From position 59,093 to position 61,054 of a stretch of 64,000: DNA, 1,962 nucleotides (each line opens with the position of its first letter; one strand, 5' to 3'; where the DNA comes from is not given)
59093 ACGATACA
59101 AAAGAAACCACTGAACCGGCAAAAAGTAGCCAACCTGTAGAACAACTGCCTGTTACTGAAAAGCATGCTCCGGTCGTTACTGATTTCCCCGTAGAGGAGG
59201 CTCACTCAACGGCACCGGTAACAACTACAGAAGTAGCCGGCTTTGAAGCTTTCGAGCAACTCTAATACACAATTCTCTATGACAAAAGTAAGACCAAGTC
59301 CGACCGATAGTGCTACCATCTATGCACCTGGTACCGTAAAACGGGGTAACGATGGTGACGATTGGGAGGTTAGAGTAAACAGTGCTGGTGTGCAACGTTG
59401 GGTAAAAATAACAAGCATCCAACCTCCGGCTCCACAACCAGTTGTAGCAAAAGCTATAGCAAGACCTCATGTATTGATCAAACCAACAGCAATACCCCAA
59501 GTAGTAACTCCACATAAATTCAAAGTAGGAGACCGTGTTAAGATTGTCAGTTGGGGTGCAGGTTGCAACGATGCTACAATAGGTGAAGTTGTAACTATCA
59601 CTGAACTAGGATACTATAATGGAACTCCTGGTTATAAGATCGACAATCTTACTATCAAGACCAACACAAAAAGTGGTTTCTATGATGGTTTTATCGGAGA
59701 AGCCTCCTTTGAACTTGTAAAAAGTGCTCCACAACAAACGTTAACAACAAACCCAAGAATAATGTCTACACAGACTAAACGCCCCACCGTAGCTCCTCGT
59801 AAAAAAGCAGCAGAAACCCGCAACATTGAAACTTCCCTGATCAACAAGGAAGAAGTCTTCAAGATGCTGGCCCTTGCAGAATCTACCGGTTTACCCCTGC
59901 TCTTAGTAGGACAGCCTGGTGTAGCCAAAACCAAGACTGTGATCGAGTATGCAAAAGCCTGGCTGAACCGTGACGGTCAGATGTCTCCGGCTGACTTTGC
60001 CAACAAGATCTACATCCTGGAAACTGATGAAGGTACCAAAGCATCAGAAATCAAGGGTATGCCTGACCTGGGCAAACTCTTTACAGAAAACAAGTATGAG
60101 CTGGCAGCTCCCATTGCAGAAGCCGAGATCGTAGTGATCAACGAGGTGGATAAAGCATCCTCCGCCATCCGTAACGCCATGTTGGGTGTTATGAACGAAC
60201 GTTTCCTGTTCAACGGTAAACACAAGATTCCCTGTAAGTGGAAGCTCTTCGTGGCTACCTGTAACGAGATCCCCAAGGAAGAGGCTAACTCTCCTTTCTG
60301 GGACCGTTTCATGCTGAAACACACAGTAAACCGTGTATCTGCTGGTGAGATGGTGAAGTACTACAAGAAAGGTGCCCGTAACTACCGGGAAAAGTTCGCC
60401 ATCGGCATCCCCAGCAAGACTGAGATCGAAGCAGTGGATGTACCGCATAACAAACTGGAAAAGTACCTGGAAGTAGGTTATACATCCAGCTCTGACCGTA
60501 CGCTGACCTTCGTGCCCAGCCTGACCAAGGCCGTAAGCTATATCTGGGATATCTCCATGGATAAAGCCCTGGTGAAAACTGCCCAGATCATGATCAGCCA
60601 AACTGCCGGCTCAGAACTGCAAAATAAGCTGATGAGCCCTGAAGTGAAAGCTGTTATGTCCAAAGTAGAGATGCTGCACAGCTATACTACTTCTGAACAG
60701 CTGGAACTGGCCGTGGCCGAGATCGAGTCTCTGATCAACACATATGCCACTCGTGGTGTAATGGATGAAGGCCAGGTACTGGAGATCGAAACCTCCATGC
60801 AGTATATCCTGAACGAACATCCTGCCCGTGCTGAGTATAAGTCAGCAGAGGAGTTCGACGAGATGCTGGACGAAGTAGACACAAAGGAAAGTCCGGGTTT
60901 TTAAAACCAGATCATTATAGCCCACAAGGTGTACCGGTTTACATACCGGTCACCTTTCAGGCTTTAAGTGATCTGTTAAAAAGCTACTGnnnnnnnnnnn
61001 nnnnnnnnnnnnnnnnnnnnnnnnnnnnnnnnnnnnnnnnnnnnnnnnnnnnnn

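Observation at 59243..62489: MoxR-like AAA+ ATPase plus vWA (MIDAS) protein pair at the end of the rightward arm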

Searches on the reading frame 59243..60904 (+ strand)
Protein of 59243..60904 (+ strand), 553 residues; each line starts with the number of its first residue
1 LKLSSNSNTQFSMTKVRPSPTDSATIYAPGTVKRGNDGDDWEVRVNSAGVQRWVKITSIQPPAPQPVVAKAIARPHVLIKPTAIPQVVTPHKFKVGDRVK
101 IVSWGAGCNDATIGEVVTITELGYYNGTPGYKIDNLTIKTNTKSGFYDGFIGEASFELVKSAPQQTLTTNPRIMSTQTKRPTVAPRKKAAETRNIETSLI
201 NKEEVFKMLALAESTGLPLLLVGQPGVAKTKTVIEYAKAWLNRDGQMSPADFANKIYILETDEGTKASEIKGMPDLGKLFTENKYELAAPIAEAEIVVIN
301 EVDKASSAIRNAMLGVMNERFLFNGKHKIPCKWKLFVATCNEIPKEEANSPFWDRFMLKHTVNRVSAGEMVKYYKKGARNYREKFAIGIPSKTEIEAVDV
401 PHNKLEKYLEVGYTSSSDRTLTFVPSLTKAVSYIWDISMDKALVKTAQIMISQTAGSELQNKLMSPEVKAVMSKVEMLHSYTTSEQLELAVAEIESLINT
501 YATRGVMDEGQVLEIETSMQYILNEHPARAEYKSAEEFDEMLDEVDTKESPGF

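Call 3: search_protein_families(library=pfam, proteins=[window:59243-60904:+], max_evalue=1)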
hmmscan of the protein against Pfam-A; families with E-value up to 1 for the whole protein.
window:59243-60904:+ (553 aa): 8 families
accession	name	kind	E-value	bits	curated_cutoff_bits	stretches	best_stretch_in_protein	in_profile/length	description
PF20030.5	bpMoxR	-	3.3e-24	85.6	27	1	192-379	7-183/205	MoxR domain in the MoxR-vWA-beta-propeller ternary systems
PF07728.20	AAA_5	-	3.1e-12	47.1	22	1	218-356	1-139/139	AAA domain (dynein-related subfamily)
PF07726.17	AAA_3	-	0.0012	19.2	27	1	220-346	3-116/131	ATPase family associated with various cellular activities (AAA)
PF07724.20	AAA_2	-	0.0025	18.3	27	1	294-341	76-124/166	AAA domain (Cdc48 subfamily)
PF00004.35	AAA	-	0.0064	17.4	21.2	1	219-356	1-123/131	ATPase family associated with various cellular activities (AAA)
PF01649.23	Ribosomal_S20p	-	0.012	16.7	29.5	1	445-508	4-67/83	Ribosomal protein S20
PF13604.12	AAA_30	-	0.09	12.9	27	1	210-317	12-112/191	AAA domain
PF16044.11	DUF4796_C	-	0.52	10.4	28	1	476-547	26-89/152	DUF4796 C-terminal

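Call 4: search_protein_families(library=phrogs, proteins=[window:59243-60904:+], max_evalue=0.01)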
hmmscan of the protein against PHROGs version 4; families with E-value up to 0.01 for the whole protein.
window:59243-60904:+ (553 aa): 7 families
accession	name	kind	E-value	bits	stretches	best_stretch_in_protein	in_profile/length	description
phrog_19600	-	other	9.4e-16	58.6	1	193-399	58-253/447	ATPase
phrog_20895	-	other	2.5e-11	43.8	1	169-365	11-198/586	ATPase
phrog_26492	-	other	2.5e-09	37.2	1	210-359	43-187/618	ATPase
phrog_16448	-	other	5.2e-05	22.7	1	193-364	427-593/680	ATPase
phrog_1297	-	other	7.4e-05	22.9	1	200-342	9-145/356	ATPase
phrog_10201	-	unknown function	0.0011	19.9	1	92-122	4-33/65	-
phrog_168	-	DNA, RNA and nucleotide metabolism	0.0029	18.3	1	213-370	39-165/314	clamp loader of DNA polymerase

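Call 5: search_protein_families(library=ncbifam, proteins=[window:59243-60904:+], max_evalue=1)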
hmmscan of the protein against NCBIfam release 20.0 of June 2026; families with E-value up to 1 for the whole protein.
window:59243-60904:+ (553 aa): 2 families
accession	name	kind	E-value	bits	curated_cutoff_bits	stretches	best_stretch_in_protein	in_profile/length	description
NF010054.0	PRK13531.1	equivalog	7.5e-12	45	681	1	193-366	16-181/498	ATPase RavA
TIGR00029.2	S20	equivalog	0.057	14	33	1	447-508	7-68/84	30S ribosomal protein S20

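Call 20: find_homologous_proteins(query=window:59243-60904:+, max_evalue=0.001)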
Query window:59243-60904:+ (553 aa): 1090 proteins with E <= 0.001 among 8000 candidates; the best 120 are listed.
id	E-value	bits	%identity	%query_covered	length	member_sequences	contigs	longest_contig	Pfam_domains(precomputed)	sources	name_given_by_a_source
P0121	0.0e+0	1209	100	98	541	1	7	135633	PF20030.6,PF07728.21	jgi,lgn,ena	-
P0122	3.4e-237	806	72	96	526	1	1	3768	PF20030.6,PF07728.21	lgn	-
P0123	5.5e-235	799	72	96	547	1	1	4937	PF20030.6,PF07728.21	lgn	-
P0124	1.2e-234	798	72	95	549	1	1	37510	PF20030.6,PF07728.21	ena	-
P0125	5.2e-229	779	69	97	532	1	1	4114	PF20030.6,PF07728.21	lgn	-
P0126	2.3e-228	777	66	97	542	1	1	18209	PF20030.6,PF07724.21,PF07728.21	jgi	jgi:MoxR-like ATPase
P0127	1.6e-226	771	65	99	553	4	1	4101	PF20030.6,PF07728.21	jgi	-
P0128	2.2e-226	771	68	96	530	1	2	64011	PF20030.6,PF07724.21,PF00004.36,PF07728.21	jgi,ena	jgi:MoxR-like ATPase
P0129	3.5e-226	770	69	96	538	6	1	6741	PF20030.6,PF07728.21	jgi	jgi:MoxR-like ATPase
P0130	8.9e-226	769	66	99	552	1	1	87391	PF20030.6,PF07728.21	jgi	jgi:MoxR-like ATPase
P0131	1.6e-225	768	69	95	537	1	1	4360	PF20030.6,PF07728.21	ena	-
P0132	1.7e-225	768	67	95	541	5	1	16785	PF20030.6,PF07728.21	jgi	-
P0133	1.8e-225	768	68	95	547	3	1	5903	PF20030.6,PF07728.21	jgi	jgi:MoxR-like ATPase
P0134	9.5e-225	765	65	97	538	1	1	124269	PF20030.6,PF07728.21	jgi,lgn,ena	jgi:MoxR-like ATPase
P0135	1.0e-224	765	67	97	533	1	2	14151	PF20030.6,PF07728.21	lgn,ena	-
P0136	2.2e-224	764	67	96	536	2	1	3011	PF20030.6,PF07728.21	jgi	jgi:MoxR-like ATPase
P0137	2.7e-224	764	67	97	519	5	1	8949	PF20030.6,PF07728.21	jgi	jgi:MoxR-like ATPase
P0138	3.5e-224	763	67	95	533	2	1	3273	PF20030.6,PF07728.21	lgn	-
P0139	1.7e-223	761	66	97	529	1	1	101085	PF20030.6,PF07728.21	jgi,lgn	jgi:MoxR-like ATPase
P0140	4.9e-223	760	68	96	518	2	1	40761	PF20030.6,PF07728.21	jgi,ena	-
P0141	1.2e-222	758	66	98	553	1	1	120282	PF20030.6,PF07728.21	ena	-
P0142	1.7e-222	758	66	95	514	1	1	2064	PF20030.6,PF07728.21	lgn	-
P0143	3.6e-222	757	67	97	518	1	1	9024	PF20030.6,PF07728.21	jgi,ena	jgi:MoxR-like ATPase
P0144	3.8e-222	757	68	96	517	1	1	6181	PF20030.6,PF07728.21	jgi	jgi:MoxR-like ATPase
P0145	3.8e-222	757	66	95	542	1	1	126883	PF20030.6,PF07728.21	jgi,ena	jgi:MoxR-like ATPase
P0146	4.5e-222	756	68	95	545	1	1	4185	PF20030.6,PF07728.21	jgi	jgi:MoxR-like ATPase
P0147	5.2e-222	756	68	95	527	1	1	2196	PF20030.6,PF07728.21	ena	-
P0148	7.3e-222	756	68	95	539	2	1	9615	PF20030.6,PF07728.21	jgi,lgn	-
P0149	7.7e-222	756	66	96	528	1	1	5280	PF20030.6,PF00004.36,PF07728.21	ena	-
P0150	1.4e-221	755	65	96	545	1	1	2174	PF20030.6,PF07728.21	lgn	-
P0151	1.8e-221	754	66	97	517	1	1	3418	PF20030.6,PF07728.21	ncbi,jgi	jgi:MoxR-like ATPase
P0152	1.9e-221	754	65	97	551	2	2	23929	PF20030.6,PF07728.21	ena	-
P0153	2.8e-221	754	67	96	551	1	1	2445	PF20030.6,PF07728.21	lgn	-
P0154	2.8e-221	754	66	96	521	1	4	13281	PF20030.6,PF07728.21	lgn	-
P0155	2.9e-221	754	65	97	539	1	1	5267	PF20030.6,PF07728.21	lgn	-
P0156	3.9e-221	753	66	96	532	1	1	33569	PF20030.6,PF07728.21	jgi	jgi:MoxR-like ATPase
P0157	9.4e-221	752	67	96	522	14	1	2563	PF20030.6,PF07728.21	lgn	-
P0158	1.2e-220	752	66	96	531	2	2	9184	PF20030.6,PF07728.21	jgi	-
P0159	1.4e-220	751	67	96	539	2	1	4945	PF20030.6,PF07728.21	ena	-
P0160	2.7e-220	750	66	95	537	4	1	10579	PF20030.6,PF07728.21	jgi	-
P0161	2.8e-220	750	66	98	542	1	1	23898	PF20030.6,PF07728.21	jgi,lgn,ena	-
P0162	3.3e-220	750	66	96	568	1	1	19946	PF20030.6,PF07728.21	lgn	-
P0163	5.0e-220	750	67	95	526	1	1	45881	PF20030.6,PF07728.21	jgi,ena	jgi:MoxR-like ATPase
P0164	5.0e-220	750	66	98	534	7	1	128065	PF20030.6,PF07728.21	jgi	-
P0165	5.9e-220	749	66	96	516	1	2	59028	PF20030.6,PF07728.21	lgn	-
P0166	7.3e-220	749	69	95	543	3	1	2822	PF20030.6,PF07728.21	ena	-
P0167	8.7e-220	749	65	96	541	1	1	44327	PF20030.6,PF07728.21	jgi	jgi:MoxR-like ATPase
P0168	8.8e-220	749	66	96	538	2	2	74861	PF20030.6,PF07728.21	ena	-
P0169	2.6e-219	747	66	96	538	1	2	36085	PF20030.6,PF07728.21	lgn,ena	-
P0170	6.0e-219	746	66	96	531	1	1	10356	PF20030.6,PF07728.21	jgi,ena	-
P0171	6.1e-219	746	66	98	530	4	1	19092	PF20030.6,PF07728.21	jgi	jgi:MoxR-like ATPase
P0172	9.2e-219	745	66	96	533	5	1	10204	PF20030.6,PF07728.21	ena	-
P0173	1.1e-218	745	68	95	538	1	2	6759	PF20030.6,PF07728.21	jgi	-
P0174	1.4e-218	745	66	96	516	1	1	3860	PF20030.6,PF07728.21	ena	-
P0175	2.0e-218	744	66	97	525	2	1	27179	PF20030.6,PF07728.21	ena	-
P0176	2.5e-218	744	64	97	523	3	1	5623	PF20030.6,PF07728.21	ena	-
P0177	4.2e-218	743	67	95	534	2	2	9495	PF20030.6,PF07728.21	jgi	jgi:MoxR-like ATPase/ribosomal protein S20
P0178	4.7e-218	743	66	96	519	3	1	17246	PF20030.6,PF07728.21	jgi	-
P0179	6.4e-218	743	66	96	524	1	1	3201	PF20030.6,PF07728.21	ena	-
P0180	7.2e-218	742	66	97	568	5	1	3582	PF20030.6,PF07728.21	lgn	-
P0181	7.4e-218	742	66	97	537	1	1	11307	PF20030.6,PF07728.21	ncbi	-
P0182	7.4e-218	742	66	96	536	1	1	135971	PF20030.6,PF07728.21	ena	-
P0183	1.1e-217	742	67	95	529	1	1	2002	PF20030.6,PF07728.21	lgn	-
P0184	1.8e-217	741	65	96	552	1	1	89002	PF20030.6,PF07728.21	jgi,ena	jgi:MoxR-like ATPase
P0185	2.3e-217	741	66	97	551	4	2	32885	PF20030.6,PF07728.21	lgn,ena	-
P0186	5.8e-217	739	64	99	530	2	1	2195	PF20030.6,PF07728.21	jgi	jgi:MoxR-like ATPase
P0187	7.0e-217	739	66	96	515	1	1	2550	PF20030.6,PF07728.21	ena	-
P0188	7.1e-217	739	66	96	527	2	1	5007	PF20030.6,PF07728.21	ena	-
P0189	1.2e-216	738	67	95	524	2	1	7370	PF20030.6,PF07728.21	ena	-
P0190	1.9e-216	738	66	97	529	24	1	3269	PF20030.6,PF07728.21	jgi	jgi:MoxR-like ATPase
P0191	5.0e-216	736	82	69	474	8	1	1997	PF20030.6,PF07728.21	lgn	-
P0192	7.9e-216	736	74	83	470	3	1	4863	PF20030.6,PF07728.21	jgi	jgi:MoxR-like ATPase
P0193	1.1e-215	735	61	95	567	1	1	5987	PF20030.6,PF07728.21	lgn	-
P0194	1.2e-215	735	66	95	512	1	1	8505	PF20030.6,PF07728.21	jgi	jgi:MoxR-like ATPase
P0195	5.0e-215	733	67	95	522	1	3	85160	PF20030.6,PF07728.21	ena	-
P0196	5.1e-215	733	64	95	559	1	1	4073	PF20030.6,PF07728.21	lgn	-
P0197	9.7e-215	732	73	83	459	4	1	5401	PF20030.6,PF07728.21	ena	-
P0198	1.1e-214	732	66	97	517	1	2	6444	PF20030.6,PF07728.21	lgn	-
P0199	1.1e-214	732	66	96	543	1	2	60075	PF20030.6,PF07728.21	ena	-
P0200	1.1e-214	732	65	97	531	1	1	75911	PF20030.6,PF07728.21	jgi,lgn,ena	jgi:ribosomal protein S20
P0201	2.1e-214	731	66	93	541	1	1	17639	PF20030.6,PF07728.21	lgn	-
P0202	2.4e-214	731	65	95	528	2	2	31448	PF20030.6,PF07728.21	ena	-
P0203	2.8e-214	731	65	95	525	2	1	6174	PF20030.6,PF07728.21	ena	-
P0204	3.0e-214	731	87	65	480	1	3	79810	PF20030.6,PF07728.21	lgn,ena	-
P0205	3.2e-214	730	83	68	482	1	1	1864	PF20030.6,PF07728.21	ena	-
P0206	5.2e-214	730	83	69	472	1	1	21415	PF20030.6,PF07728.21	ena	-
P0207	5.4e-214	730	84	69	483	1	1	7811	PF20030.6,PF07728.21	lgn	-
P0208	5.5e-214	730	73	83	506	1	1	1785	PF20030.6,PF07728.21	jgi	jgi:MoxR-like ATPase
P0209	6.0e-214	730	66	95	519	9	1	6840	PF20030.6,PF07728.21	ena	-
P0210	7.8e-214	729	85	68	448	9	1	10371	PF20030.6,PF07728.21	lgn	-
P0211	1.1e-213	729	64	97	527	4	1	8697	PF20030.6,PF07728.21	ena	-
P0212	1.2e-213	729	62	97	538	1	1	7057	PF20030.6,PF07728.21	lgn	-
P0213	1.4e-213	728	73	82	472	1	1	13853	PF20030.6,PF07728.21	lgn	-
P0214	1.7e-213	728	82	71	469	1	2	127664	PF20030.6,PF07728.21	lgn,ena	-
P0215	1.9e-213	728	65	96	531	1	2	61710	PF20030.6,PF07728.21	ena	-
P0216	2.1e-213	728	66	96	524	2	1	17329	PF20030.6,PF07728.21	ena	-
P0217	2.3e-213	728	65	96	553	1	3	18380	PF20030.6,PF07728.21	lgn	-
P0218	2.4e-213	728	84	68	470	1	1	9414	PF20030.6,PF07728.21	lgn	-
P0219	3.7e-213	727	88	65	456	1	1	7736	PF20030.6,PF07728.21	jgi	jgi:MoxR-like ATPase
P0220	4.0e-213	727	74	82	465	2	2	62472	PF20030.6,PF07728.21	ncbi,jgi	jgi:MoxR-like ATPase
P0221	4.5e-213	727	85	67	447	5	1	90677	PF20030.6,PF07728.21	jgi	jgi:MoxR-like ATPase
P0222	5.6e-213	726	65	95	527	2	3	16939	PF20030.6,PF07728.21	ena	-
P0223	6.4e-213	726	85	66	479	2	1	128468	PF20030.6,PF07728.21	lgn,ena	-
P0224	9.3e-213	726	64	95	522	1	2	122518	PF20030.6,PF07728.21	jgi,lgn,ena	-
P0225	1.0e-212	725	87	65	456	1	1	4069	PF20030.6,PF07728.21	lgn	-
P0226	1.2e-212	725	65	96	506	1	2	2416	PF20030.6,PF07728.21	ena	-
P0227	1.6e-212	725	82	70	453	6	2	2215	PF20030.6,PF07728.21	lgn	-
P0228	2.0e-212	725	72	83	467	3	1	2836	PF20030.6,PF07728.21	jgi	jgi:MoxR-like ATPase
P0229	2.5e-212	724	65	95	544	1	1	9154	PF20030.6,PF07728.21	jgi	jgi:MoxR-like ATPase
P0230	2.9e-212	724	85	66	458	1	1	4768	PF20030.6,PF07728.21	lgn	-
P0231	4.5e-212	723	66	96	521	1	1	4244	PF20030.6,PF07728.21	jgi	jgi:MoxR-like ATPase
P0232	5.1e-212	723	73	83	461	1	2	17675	PF20030.6,PF07728.21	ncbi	-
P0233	5.2e-212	723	68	91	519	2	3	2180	PF20030.6,PF07728.21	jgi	jgi:MoxR-like ATPase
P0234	7.4e-212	723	85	68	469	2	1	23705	PF20030.6,PF07728.21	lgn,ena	-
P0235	9.6e-212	722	85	64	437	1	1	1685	PF20030.6,PF07728.21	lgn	-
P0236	1.0e-210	719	81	70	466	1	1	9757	PF20030.6,PF07728.21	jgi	jgi:MoxR-like ATPase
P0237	1.1e-210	719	72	82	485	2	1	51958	PF20030.6,PF07728.21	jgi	jgi:MoxR-like ATPase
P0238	1.1e-210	719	72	83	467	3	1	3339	PF20030.6,PF07728.21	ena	-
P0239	2.4e-210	718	85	64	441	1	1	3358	PF20030.6,PF07728.21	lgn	-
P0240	4.2e-210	717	66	93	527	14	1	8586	PF20030.6,PF07728.21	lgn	-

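Call 21: search_dna_similar(query=window:59279-60904:+, collection=phages, mode=protein, max_rows=40, max_evalue=0.001)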
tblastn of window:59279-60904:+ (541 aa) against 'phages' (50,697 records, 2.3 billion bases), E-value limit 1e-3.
Records with a match: 3; places in all: 3; records where one place covers at least 80% of the query: 0.
Best place of each record, by identity: <60% 3.
By first word of the organism name: Bacteriophage 3.
By host as written in the record: - 3.
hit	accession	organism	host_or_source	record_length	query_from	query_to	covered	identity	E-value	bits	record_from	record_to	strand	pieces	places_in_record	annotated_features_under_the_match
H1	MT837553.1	Bacteriophage sp.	human fecal samples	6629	292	363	13%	37.0%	2e-4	50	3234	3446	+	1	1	record has no annotation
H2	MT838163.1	Bacteriophage sp.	human fecal samples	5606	292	353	11%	39.7%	3e-5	53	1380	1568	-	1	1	record has no annotation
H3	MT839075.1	Bacteriophage sp.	human fecal samples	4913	292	347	10%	43.9%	1e-4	51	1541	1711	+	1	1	record has no annotation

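Call 38: search_solved_structures(query=window:59279-60904:+, max_evalue=0.01, show_alignments=4)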
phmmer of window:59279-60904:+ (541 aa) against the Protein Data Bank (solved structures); distinct sequences matched with E-value up to 0.01: 3.
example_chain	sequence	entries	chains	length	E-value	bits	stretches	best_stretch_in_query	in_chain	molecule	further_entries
3nbx_X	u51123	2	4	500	9.8e-11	44.2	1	180-353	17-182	ATPase ravA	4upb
6q7l_V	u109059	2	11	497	1e-10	44.1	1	180-353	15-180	ATPase RavA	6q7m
6q7l_U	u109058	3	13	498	1e-10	44.1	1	180-353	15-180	ATPase RavA | RavA | RavA + Mg-ADP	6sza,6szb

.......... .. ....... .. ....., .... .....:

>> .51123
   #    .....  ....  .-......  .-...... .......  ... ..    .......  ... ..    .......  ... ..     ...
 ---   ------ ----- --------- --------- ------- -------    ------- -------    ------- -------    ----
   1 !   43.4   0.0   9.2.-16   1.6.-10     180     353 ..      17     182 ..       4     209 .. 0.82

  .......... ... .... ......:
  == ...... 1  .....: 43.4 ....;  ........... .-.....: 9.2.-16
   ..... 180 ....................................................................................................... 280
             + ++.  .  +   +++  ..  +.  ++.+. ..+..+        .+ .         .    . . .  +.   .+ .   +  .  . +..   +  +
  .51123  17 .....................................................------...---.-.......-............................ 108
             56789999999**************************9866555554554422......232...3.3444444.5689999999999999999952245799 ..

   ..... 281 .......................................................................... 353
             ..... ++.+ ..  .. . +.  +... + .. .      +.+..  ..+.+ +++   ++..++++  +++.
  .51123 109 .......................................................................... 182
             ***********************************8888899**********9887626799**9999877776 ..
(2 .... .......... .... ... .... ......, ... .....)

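Call 51: search_protein_families(library=padloc, proteins=[window:59279-60904:+], max_evalue=0.01)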
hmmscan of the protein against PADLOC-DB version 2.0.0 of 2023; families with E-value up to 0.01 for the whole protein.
window:59279-60904:+ (541 aa): 0 families
